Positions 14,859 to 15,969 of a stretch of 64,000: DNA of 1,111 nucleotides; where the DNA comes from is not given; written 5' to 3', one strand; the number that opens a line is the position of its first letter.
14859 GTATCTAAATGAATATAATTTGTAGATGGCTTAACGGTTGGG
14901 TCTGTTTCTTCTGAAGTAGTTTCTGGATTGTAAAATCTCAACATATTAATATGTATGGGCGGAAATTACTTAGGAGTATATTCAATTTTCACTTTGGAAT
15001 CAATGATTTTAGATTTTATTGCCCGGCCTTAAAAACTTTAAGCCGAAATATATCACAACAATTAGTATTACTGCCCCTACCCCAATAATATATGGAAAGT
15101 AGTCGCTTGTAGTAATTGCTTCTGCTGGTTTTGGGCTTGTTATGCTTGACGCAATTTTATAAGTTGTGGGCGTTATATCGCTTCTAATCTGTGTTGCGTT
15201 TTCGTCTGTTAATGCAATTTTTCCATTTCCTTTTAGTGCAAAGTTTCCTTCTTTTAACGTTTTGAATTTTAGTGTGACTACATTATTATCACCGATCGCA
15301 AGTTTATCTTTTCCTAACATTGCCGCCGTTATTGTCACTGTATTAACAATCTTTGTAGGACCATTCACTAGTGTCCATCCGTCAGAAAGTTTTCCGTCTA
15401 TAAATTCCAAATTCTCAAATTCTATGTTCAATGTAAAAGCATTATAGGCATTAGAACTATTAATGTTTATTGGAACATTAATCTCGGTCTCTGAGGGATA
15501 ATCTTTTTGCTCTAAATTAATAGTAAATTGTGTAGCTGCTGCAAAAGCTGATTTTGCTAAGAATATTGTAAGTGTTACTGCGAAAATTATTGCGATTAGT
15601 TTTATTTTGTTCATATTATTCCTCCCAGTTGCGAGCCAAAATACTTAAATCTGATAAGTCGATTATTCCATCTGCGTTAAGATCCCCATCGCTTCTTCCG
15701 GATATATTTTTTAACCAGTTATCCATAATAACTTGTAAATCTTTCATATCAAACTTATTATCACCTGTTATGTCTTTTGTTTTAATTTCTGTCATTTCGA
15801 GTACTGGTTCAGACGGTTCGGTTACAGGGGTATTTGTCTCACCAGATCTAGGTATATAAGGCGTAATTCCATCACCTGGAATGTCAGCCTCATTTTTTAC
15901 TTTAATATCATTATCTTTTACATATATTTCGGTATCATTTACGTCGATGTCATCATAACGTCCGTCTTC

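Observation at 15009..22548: Adjacent cohesin-anchor and dockerin-bearing giant protein: a self-contained cell-surface docking pair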

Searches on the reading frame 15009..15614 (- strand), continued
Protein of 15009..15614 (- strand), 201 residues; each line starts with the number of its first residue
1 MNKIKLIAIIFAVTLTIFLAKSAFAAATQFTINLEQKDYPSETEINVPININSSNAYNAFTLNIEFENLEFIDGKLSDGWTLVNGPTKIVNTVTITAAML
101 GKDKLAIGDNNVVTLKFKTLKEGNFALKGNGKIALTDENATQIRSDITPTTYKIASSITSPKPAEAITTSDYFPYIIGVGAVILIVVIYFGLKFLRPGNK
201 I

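Call 49: find_encoding_contigs(protein=P0004, flank=10000, max_places=3)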
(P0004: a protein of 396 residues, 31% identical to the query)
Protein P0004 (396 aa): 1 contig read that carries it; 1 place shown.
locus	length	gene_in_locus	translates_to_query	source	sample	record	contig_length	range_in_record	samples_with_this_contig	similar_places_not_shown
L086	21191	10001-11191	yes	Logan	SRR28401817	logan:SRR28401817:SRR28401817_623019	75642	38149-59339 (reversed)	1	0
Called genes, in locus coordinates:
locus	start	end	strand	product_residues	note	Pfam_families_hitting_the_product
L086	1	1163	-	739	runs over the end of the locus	PF01751:Toprim, PF01131:Topoisom_bac, PF01396:Zn_ribbon_Top1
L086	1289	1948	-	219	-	PF01814:Hemerythrin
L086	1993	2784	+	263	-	PF22435:MRM3-like_sub_bind, PF00588:SpoU_methylase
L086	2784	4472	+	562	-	PF01368:DHH, PF02272:DHHA1, PF17768:RecJ_OB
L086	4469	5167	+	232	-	-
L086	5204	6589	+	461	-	PF01210:NAD_Gly3P_dh_N (faint), PF01488:Shikimate_DH (faint), PF03446:NAD_binding_2, PF03807:F420_oxidored (weak), PF00393:6PGD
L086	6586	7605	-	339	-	PF01368:DHH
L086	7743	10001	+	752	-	PF19077:Big_13 (faint), PF00082:Peptidase_S8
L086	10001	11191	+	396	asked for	-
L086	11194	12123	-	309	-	-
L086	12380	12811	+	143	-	PF02381:MraZ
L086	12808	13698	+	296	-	PF01795:Methyltransf_5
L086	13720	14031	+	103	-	PF04977:DivIC (weak)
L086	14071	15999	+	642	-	PF03717:PBP_dimer, PF00905:Transpeptidase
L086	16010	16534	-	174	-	-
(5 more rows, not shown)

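Call 59: find_encoding_contigs(protein=P0007, flank=6000, max_places=2)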
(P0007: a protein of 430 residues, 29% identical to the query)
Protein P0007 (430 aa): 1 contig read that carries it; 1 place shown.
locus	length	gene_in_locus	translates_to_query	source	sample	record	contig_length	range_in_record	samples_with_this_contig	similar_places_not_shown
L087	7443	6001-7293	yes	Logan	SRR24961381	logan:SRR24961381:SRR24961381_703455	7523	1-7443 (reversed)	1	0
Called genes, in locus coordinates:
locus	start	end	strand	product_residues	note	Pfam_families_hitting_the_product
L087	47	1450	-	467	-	PF13432:TPR_16 (faint), PF00515:TPR_1 (faint), PF07719:TPR_2 (faint), PF13424:TPR_12 (faint), PF13428:TPR_14 (faint), PF14559:TPR_19 (weak), PF13176:TPR_7 (faint)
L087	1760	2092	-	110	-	-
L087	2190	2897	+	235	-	-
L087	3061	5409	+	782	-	PF00082:Peptidase_S8, PF19077:Big_13 (weak), PF00404:Dockerin_1 (weak)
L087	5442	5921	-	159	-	-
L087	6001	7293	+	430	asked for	-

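Call 60: find_encoding_contigs(protein=P0010, flank=6000, max_places=2)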
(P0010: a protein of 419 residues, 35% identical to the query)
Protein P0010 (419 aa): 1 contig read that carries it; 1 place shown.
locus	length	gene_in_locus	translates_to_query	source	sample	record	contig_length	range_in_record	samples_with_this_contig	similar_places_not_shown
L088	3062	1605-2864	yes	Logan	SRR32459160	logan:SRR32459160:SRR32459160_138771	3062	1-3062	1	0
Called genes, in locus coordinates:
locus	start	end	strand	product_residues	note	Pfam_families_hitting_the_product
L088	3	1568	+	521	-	?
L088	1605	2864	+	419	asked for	-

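Call 84: find_related_loci(query=A3, collection=metagenome_contigs, flank=8000)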
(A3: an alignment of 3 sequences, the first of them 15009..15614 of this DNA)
Query A3 (201 aa) in metagenome_contigs; peptide patterns used: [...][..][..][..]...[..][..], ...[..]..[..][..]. (x = any residue, [..] = any of these).
349 stretches matched a pattern, but none encodes a relative of the query by tblastn (E <= 1e-3).

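Call 89: search_protein_families(library=pfam, proteins=[L084:3-2762:+], max_evalue=0.001)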
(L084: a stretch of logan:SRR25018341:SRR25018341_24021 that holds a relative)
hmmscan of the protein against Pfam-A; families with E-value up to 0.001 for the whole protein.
L084:3-2762:+ (920 aa): 1 family
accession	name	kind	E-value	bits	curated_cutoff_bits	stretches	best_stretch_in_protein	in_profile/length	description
PF00404.24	Dockerin_1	-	7.2e-06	26.5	22.9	1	864-909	2-49/57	Dockerin type I domain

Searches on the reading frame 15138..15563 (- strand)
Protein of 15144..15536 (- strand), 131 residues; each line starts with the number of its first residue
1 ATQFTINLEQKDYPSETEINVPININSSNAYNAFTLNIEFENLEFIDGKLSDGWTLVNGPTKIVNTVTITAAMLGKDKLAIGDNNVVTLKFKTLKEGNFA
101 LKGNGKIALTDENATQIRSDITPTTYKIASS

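Call 6: search_protein_families(library=pfam, proteins=[window:15144-15536:-], max_evalue=10)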
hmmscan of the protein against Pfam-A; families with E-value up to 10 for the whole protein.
seq(131 aa): 1 family
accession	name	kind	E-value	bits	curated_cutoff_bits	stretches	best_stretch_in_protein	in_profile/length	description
PF00963.24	Cohesin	-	0.001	19.7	24.1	1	7-125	4-136/139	Cohesin domain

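Call 28: search_solved_structures(query=A2, max_evalue=1, show_alignments=2)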
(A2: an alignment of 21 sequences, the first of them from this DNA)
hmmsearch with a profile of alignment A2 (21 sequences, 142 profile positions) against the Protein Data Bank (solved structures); distinct sequences matched with E-value up to 1: 3.
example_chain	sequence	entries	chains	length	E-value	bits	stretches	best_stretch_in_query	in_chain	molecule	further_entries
8bl3_A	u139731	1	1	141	0.072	15.9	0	19-47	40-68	scIg12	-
8bl6_A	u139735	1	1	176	0.085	15.7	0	19-48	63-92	dIG14-scdim-EF62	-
2v33_A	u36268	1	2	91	0.16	14.8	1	91-138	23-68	E1 ENVELOPE GLYCOPROTEIN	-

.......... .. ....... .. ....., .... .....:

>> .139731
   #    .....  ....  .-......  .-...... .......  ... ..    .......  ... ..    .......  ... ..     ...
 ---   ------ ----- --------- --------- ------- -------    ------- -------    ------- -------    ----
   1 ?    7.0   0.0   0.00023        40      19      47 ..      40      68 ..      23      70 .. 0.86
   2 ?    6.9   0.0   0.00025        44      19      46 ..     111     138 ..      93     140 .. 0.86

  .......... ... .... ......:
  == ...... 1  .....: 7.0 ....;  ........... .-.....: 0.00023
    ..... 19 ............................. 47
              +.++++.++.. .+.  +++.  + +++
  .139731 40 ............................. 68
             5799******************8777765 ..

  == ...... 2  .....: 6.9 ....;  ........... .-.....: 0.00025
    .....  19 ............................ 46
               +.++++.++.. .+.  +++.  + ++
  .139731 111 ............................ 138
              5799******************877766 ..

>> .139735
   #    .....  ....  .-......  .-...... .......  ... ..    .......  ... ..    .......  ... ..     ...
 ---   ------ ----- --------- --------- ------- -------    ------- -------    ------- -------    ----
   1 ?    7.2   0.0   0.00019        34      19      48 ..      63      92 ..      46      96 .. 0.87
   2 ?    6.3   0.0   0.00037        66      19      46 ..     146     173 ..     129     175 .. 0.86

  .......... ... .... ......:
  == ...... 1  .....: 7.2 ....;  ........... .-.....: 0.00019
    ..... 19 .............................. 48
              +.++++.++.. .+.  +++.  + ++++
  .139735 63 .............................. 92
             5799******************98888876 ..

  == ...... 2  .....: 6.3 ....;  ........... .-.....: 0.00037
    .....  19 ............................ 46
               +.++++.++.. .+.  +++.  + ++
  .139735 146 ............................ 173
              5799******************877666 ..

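Call 75: find_homologous_proteins(query=A2, max_evalue=0.00001)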
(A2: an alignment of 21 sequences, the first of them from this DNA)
Query A2 (21 sequences) (142 aa, profile of the alignment): 2 proteins with E <= 0.00001 among 3961 candidates.
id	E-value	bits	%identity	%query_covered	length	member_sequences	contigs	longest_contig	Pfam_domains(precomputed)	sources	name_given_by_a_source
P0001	1.4e-42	162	100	100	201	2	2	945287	-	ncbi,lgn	-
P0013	1.0e-37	147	28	87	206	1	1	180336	-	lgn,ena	-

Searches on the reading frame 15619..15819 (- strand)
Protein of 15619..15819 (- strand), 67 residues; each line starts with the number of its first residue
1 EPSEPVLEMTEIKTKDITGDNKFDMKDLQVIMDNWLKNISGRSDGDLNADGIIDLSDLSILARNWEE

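Call 6: search_protein_families(library=pfam, proteins=[window:15619-15819:-], max_evalue=10)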
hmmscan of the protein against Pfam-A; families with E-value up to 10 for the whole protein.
seq(67 aa): 2 families
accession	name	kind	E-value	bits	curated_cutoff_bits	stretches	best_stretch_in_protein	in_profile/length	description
PF00404.24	Dockerin_1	-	9e-06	26.2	22.9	2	45-66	2-23/57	Dockerin type I domain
PF25451.1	SCP2_Rv3818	-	0.12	13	28.2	1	4-46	10-52/119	Rv3818-like, SCP2-like domain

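Call 19: search_solved_structures(query=window:15619-15819:-, max_evalue=10, show_alignments=3)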
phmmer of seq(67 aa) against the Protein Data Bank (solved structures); distinct sequences matched with E-value up to 10: 32.
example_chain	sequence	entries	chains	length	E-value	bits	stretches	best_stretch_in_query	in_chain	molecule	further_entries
2y3n_B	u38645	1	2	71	0.00015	25.2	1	44-65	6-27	CELLULOSOMAL FAMILY-48 PROCESSIVE GLYCOSIDE HYDROLASE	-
4fl4_A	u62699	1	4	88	0.00047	23.6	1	38-63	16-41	Glycoside hydrolase family 9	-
2jnk_A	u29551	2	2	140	0.033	17.8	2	11-61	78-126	Hyalurononglucosaminidase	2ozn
4dh2_B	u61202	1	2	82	0.089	16.4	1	45-63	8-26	Dockerin type 1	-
5lxv_B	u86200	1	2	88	0.11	16.2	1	16-59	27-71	Carbohydrate-binding protein WP_009985128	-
1ih0_A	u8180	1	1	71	0.16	15.7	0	46-62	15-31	TROPONIN C, SLOW SKELETAL AND CARDIAC MUSCLES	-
1ozs_A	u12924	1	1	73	0.16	15.7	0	46-63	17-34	Troponin C, slow skeletal and cardiac muscles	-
4wi0_B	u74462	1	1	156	0.16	15.6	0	46-65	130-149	Cellulosomal scaffoldin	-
3ctn_A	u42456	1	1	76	0.17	15.5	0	46-62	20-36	TROPONIN C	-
2mlf_C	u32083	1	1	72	0.21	15.3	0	46-62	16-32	Troponin C, slow skeletal and cardiac muscles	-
2kdh_A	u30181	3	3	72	0.23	15.1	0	46-62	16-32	Troponin C, slow skeletal and cardiac muscles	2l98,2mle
4u3s_B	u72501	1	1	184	0.24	15.1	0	46-65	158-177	Cellulosomal scaffoldin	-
1fi5_A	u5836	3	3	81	0.24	15.1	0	46-62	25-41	PROTEIN (TROPONIN C) | Troponin C, slow skeletal and cardiac muscles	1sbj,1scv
2yik_A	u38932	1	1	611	0.38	14.5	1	3-63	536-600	ENDOGLUCANASE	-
1daq_A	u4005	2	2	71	0.43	14.3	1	16-63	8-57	ENDOGLUCANASE SS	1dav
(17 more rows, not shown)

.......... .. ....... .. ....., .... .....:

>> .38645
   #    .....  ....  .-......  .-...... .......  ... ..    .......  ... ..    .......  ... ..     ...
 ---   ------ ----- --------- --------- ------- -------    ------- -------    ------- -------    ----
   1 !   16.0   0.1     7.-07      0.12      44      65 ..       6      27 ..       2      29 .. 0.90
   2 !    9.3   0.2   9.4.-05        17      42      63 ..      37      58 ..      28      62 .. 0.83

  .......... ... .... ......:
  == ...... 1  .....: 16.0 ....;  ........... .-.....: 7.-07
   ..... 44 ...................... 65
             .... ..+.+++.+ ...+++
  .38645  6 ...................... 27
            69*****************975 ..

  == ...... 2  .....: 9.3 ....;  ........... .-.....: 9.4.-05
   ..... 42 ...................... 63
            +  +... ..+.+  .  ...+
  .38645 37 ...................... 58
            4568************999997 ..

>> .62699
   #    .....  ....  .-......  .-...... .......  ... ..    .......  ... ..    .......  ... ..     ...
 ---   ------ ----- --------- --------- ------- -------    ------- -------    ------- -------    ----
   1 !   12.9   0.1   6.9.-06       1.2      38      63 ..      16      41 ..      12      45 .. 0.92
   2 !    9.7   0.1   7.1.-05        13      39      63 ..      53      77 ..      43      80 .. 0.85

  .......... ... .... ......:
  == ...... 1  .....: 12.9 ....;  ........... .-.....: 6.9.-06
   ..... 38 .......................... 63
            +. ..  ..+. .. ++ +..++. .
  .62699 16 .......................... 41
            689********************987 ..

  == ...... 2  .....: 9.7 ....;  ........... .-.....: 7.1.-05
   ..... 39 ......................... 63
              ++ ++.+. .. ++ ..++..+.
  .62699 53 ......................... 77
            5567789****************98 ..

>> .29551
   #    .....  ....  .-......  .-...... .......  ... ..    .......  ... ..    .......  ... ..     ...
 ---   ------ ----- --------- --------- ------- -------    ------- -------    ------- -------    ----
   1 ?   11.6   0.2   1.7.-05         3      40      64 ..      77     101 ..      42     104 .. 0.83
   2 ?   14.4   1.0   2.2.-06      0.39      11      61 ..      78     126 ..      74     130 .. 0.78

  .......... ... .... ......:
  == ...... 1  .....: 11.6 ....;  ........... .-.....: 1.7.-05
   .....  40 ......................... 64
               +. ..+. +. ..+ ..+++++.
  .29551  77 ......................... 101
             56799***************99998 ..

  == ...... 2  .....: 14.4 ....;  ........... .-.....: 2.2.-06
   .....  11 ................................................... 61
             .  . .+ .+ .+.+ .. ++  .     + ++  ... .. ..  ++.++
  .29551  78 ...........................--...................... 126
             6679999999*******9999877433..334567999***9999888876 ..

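Call 66: search_solved_structures(query=A5, max_evalue=0.01, show_alignments=2)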
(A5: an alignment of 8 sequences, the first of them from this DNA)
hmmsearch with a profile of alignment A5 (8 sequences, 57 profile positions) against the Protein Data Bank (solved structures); distinct sequences matched with E-value up to 0.01: 26.
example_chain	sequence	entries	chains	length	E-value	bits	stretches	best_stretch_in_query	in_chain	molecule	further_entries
2y3n_B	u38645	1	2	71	2.4e-10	43.2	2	32-55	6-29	CELLULOSOMAL FAMILY-48 PROCESSIVE GLYCOSIDE HYDROLASE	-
4fl4_A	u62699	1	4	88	5.6e-09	38.8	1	3-51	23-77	Glycoside hydrolase family 9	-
2mte_A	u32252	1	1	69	1.7e-07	34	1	3-51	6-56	Cellulose 1,4-beta-cellobiosidase (reducing end) CelS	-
1daq_A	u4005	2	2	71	1.9e-07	33.9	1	3-51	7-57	ENDOGLUCANASE SS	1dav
1clc_A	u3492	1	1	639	2.7e-07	33.4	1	3-51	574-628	ENDOGLUCANASE CELD; EC: 3.2.1.4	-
4cj0_A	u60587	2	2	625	2.7e-07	33.4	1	3-51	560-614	ENDOGLUCANASE D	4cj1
2jnk_A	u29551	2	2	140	2.4e-06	30.3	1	2-45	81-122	Hyalurononglucosaminidase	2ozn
2yik_A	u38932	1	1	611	5e-06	29.3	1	3-50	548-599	ENDOGLUCANASE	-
5lxv_B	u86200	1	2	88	1.8e-05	27.5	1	3-46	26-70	Carbohydrate-binding protein WP_009985128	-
3ul4_B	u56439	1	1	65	4.7e-05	26.2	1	2-45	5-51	Cellulosome enzyme, dockerin type I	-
2vn5_B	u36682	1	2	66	0.00022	24.1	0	3-49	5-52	ENDOGLUCANASE A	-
8x3a_A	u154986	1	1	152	0.00025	23.9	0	3-49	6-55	Serine protease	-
8x39_A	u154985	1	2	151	0.00025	23.9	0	3-49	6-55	Serine protease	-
6kg9_A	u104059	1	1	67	0.00031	23.6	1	3-46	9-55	And cellulose-binding endoglucanase family 9 CelL ortholog dockerin domain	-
6kgc_B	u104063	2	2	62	0.00044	23.1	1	3-46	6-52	And cellulose-binding endoglucanase family 9 CelL ortholog dockerin domain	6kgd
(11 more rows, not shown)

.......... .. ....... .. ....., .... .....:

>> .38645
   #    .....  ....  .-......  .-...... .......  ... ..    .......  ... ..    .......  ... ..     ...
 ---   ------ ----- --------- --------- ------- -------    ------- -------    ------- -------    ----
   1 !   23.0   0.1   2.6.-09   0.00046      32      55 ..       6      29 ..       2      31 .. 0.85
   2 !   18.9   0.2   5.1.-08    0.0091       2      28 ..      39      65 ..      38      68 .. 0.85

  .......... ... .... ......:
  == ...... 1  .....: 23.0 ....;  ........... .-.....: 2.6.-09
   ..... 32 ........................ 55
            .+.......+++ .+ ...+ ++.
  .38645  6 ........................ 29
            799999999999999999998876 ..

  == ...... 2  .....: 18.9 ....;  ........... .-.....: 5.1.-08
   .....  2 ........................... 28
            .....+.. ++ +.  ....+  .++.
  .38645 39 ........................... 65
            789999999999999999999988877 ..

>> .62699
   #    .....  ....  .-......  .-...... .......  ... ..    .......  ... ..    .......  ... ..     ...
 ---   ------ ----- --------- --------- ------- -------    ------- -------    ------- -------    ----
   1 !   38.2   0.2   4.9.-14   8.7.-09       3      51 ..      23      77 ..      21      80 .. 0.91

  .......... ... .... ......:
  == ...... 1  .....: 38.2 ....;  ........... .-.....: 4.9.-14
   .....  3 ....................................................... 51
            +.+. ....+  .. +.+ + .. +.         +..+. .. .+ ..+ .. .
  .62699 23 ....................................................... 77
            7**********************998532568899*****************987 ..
